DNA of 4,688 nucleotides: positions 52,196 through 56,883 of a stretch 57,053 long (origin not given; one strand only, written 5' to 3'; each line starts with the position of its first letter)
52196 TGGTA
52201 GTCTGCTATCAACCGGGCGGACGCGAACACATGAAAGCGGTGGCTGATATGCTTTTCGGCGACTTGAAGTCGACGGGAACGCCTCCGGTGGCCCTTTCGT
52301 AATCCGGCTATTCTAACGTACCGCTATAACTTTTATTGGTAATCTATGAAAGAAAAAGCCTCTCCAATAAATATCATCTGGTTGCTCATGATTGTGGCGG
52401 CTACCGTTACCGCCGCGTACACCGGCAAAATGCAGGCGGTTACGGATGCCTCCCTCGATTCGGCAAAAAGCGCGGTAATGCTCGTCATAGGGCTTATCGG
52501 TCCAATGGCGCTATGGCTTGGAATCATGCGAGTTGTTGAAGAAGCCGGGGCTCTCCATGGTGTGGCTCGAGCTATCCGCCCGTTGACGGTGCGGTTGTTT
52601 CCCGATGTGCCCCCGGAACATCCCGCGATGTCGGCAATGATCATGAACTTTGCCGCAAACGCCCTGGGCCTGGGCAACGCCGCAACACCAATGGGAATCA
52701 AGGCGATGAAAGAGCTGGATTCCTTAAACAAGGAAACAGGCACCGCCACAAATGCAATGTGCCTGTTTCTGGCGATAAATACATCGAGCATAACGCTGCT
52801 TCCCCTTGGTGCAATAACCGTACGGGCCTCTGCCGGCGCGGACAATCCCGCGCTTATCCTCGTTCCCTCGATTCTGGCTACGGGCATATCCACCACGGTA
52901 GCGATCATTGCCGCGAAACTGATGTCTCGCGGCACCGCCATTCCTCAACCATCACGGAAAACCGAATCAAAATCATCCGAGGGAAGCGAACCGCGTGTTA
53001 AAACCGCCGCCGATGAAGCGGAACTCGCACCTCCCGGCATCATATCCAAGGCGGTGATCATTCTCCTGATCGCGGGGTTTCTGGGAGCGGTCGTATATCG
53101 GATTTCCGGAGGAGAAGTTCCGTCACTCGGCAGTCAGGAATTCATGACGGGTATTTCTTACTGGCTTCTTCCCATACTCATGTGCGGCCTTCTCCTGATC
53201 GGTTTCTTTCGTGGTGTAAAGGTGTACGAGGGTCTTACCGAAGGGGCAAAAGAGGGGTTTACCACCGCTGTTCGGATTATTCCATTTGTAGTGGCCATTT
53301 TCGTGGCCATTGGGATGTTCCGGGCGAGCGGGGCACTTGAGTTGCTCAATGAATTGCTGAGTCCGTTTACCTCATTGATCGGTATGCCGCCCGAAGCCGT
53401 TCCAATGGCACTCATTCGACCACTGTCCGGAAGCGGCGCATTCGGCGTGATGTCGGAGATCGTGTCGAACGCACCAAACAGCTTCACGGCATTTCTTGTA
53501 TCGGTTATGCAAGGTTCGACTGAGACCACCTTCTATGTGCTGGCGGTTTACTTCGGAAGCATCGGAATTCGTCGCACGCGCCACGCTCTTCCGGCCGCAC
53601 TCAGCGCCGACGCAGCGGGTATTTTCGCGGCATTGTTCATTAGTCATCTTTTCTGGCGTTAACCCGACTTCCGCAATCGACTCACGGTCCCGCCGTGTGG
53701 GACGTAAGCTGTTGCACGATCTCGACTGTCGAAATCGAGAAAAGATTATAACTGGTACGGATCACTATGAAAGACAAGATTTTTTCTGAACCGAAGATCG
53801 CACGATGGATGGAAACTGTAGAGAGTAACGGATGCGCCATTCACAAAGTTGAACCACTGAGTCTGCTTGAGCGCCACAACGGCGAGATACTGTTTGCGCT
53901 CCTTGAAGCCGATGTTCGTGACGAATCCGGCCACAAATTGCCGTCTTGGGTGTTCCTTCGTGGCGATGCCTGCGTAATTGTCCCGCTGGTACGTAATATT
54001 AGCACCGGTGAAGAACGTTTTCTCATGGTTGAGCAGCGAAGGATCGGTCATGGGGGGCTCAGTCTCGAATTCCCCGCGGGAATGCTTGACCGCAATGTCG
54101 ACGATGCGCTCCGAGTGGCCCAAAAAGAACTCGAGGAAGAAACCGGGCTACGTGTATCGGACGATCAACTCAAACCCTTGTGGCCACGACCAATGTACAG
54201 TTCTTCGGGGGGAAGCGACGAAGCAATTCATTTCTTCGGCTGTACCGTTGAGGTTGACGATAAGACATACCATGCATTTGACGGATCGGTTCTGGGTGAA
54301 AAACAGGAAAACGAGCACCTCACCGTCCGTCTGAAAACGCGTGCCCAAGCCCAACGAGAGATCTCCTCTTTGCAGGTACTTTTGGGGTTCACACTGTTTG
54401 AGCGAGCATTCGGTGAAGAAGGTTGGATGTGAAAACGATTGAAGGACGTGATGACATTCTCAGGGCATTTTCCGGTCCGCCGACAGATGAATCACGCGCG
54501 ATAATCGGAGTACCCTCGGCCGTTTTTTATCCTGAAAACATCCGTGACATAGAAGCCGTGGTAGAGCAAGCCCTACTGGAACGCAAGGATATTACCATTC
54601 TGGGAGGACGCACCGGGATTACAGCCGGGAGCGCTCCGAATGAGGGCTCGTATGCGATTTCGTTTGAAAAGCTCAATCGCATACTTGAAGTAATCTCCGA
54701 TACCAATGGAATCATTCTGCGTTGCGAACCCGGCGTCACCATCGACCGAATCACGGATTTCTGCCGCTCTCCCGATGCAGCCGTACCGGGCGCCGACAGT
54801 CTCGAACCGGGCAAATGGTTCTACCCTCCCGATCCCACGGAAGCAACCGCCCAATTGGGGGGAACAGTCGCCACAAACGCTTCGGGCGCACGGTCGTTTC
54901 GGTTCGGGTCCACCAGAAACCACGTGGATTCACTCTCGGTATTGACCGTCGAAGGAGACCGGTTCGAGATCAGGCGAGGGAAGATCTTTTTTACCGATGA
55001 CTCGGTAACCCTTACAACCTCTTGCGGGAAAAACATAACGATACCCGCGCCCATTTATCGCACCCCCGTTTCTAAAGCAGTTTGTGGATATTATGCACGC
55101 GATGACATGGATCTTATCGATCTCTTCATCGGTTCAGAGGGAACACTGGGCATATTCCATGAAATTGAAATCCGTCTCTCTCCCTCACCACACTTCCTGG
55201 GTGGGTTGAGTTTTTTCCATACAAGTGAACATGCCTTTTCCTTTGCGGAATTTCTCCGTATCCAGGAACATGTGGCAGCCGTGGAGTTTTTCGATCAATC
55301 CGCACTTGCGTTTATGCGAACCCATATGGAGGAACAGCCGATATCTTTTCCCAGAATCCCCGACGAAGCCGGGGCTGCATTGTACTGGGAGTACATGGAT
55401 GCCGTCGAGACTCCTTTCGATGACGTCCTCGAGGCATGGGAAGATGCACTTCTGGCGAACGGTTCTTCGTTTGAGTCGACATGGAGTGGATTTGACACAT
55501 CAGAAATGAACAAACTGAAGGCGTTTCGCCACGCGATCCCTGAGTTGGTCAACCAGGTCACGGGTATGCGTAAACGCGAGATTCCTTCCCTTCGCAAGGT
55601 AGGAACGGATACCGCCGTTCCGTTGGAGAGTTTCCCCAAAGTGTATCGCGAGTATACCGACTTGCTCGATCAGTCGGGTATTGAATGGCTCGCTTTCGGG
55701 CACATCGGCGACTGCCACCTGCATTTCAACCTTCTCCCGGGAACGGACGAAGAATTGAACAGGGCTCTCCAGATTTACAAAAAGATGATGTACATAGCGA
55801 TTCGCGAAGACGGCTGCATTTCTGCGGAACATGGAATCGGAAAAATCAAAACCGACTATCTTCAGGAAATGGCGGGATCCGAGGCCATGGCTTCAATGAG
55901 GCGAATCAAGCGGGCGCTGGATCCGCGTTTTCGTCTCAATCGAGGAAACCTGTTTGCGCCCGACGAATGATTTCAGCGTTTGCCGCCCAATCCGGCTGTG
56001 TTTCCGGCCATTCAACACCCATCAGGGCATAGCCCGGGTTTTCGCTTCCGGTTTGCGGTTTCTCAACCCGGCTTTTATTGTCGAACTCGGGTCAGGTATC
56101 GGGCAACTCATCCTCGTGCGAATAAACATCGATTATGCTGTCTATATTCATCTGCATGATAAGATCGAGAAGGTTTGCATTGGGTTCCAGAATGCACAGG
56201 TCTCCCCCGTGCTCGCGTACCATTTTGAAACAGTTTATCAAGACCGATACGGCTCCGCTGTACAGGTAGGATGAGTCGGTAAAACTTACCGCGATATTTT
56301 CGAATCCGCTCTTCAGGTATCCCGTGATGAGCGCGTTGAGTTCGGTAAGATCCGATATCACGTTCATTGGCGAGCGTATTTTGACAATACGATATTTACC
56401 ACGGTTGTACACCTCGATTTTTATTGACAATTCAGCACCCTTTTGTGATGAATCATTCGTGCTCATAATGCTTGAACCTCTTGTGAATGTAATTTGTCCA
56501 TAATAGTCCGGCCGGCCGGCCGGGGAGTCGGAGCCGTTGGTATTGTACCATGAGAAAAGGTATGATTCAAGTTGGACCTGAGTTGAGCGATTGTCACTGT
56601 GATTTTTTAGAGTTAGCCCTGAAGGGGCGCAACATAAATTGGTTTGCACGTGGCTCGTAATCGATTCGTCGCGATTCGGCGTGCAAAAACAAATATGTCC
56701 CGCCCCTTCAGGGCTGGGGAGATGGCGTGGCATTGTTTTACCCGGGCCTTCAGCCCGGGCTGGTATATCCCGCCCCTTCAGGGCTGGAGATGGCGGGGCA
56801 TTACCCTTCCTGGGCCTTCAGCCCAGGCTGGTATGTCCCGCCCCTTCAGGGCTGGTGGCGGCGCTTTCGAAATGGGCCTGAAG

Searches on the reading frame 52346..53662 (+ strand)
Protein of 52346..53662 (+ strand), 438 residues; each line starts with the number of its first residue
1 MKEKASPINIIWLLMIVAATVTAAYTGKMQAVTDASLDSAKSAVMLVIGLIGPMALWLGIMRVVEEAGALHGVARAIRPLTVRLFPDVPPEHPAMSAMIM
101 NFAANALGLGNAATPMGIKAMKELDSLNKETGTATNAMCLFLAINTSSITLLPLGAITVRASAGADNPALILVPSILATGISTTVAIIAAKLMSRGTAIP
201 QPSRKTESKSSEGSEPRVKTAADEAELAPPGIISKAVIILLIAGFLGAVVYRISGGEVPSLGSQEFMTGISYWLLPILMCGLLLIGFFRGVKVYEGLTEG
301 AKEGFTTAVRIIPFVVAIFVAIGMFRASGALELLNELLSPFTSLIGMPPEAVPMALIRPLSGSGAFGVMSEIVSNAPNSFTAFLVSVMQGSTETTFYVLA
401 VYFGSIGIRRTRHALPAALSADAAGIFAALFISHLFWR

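Call 16: find_encoding_contigs(protein=window:52346-53662:+, flank=10000, max_places=10)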
Protein window:52346-53662:+ (438 aa): 4 contigs read that carry it; 3 places shown.
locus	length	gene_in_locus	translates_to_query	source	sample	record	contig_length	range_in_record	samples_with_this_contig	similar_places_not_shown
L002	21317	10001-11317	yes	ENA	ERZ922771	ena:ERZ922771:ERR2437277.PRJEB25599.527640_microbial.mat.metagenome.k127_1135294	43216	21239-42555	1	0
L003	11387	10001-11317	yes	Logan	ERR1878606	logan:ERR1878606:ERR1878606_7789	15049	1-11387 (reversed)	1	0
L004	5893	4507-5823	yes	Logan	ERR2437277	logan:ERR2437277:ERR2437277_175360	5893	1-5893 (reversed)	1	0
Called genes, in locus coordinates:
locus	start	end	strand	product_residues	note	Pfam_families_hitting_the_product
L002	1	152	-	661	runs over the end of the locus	PF00072:Response_reg, PF01590:GAF, PF13185:GAF_2, PF13492:GAF_3 (faint), PF13487:HD_5, PF01966:HD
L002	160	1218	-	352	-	-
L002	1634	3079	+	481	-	PF12833:HTH_18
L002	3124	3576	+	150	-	-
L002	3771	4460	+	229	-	-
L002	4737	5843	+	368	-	PF13173:AAA_14, PF13635:DUF4143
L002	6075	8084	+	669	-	-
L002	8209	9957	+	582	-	PF00933:Glyco_hydro_3, PF01915:Glyco_hydro_3_C (weak)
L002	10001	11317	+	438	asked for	PF07670:Gate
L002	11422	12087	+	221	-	PF00293:NUDIX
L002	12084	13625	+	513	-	PF01565:FAD_binding_4, PF02913:FAD-oxidase_C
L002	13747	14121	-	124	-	PF01740:STAS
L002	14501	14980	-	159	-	-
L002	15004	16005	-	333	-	PF01636:APH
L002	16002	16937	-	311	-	PF00483:NTP_transferase, PF12804:NTP_transf_3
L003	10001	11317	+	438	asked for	PF07670:Gate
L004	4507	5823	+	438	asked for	PF07670:Gate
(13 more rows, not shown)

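Call 25: find_homologous_proteins(query=window:52346-53662:+, max_evalue=1e-30)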
Query window:52346-53662:+ (438 aa): 8000 proteins with E <= 1e-30 among 8000 candidates; the best 120 are listed.
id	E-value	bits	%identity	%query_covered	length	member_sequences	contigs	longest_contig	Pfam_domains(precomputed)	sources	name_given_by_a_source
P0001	9.3e-271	915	100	100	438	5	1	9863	PF07670.20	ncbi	-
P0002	2.0e-183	628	71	94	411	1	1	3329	PF07670.20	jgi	jgi:spore maturation protein SpmA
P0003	3.4e-181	621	69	100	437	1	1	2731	PF07670.20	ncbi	-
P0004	6.0e-181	620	67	100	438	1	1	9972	PF07670.20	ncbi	-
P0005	8.1e-181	619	68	100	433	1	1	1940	PF07670.20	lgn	-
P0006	1.4e-180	619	67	100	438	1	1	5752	PF07670.20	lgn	-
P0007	4.7e-180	617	67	100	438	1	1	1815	PF07670.20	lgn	-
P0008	8.0e-180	616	67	100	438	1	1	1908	PF07670.20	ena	-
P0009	1.2e-179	615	66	100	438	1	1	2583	PF07670.20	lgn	-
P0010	1.1e-178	612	69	100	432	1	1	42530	PF07670.20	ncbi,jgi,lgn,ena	-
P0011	1.5e-178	612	68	100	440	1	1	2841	PF07670.20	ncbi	-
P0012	3.8e-177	607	66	100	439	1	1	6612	PF07670.20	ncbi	-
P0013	1.2e-176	606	68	100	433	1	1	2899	PF07670.20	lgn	-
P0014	6.3e-176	603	66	100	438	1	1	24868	PF07670.20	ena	-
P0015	2.0e-175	602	68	100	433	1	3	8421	PF07670.20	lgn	-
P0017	3.2e-175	601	68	100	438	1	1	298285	PF07670.20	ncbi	-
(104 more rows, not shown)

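Call 33: find_encoding_contigs(protein=P0010, flank=10000, max_places=4)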
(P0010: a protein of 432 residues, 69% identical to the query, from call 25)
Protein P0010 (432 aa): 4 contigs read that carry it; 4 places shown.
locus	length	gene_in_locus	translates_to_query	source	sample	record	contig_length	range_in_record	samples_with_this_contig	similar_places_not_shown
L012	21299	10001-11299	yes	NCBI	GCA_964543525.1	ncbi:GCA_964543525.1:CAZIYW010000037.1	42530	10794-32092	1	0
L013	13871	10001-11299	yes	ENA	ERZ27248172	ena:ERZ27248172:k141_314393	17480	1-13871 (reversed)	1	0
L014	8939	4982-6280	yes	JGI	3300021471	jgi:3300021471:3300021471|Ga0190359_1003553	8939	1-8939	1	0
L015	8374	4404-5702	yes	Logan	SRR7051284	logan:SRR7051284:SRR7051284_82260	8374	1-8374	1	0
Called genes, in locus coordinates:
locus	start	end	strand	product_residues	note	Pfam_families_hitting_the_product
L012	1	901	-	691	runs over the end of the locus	PF00456:Transketolase_N, PF02779:Transket_pyr, PF02780:Transketolase_C (weak), PF22613:Transketolase_C_1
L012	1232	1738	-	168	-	PF01740:STAS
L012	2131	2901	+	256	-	PF03692:CxxCxxCC (weak)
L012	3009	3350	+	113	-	PF01740:STAS, PF13466:STAS_2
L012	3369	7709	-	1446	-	PF01869:BcrAD_BadFG, PF02782:FGGY_C (faint), PF01869:BcrAD_BadFG, PF09989:DUF2229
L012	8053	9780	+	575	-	-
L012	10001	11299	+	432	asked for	PF07670:Gate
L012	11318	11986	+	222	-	PF00293:NUDIX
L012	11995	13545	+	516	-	PF01565:FAD_binding_4, PF02913:FAD-oxidase_C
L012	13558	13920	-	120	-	PF01740:STAS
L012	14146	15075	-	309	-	PF01636:APH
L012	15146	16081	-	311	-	PF00483:NTP_transferase, PF12804:NTP_transf_3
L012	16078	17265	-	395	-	PF07075:NamZ_N, PF20732:NamZ_C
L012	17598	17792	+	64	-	PF01165:Ribosomal_S21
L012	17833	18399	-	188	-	PF00588:SpoU_methylase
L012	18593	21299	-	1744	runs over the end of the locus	PF13895:Ig_2 (faint), PF13860:FlgD_ig (faint), PF18962:Por_Secre_tail (faint), PF00047:ig (faint), PF07679:I-set (weak), PF13927:Ig_3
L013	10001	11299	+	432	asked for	PF07670:Gate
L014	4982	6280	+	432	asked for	PF07670:Gate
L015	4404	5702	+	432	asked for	PF07670:Gate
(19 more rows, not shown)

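Call 34: find_encoding_contigs(protein=P0017, flank=10000, max_places=3)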
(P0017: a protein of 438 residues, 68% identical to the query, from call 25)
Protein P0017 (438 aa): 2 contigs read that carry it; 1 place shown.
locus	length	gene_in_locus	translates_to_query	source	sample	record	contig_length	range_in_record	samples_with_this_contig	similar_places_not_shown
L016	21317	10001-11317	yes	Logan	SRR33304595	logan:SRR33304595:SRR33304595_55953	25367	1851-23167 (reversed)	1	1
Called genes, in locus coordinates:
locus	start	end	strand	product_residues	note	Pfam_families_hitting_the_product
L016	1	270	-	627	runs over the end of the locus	PF20434:BD-FAE (faint)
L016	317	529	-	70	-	-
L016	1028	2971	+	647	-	-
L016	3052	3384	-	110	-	PF14357:DUF4404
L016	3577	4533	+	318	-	PF00037:Fer4 (weak), PF13237:Fer4_10 (weak), PF12838:Fer4_7 (weak), PF13187:Fer4_9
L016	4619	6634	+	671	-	-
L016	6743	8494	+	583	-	PF00933:Glyco_hydro_3, PF01915:Glyco_hydro_3_C (weak)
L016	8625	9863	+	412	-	PF01120:Alpha_L_fucos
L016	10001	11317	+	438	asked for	PF07670:Gate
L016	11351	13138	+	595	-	PF00474:SSF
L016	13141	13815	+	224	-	PF00293:NUDIX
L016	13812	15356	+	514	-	PF01565:FAD_binding_4, PF02913:FAD-oxidase_C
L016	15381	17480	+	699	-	-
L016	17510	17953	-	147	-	PF01842:ACT (weak), PF13291:ACT_4 (faint), PF19571:ACT_8, PF22629:ACT_AHAS_ss (weak)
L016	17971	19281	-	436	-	PF00501:AMP-binding, PF14535:AMP-binding_C_2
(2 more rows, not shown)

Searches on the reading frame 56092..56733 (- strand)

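Call 23: search_protein_families(library=pfam, proteins=[window:56092-56733:-], max_evalue=0.001)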
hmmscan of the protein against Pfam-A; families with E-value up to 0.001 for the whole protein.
window:56092-56733:- (213 aa): 1 family
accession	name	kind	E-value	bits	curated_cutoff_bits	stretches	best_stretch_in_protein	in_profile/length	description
PF01740.26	STAS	-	3.9e-08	33.4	22.6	1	106-209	2-105/106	STAS domain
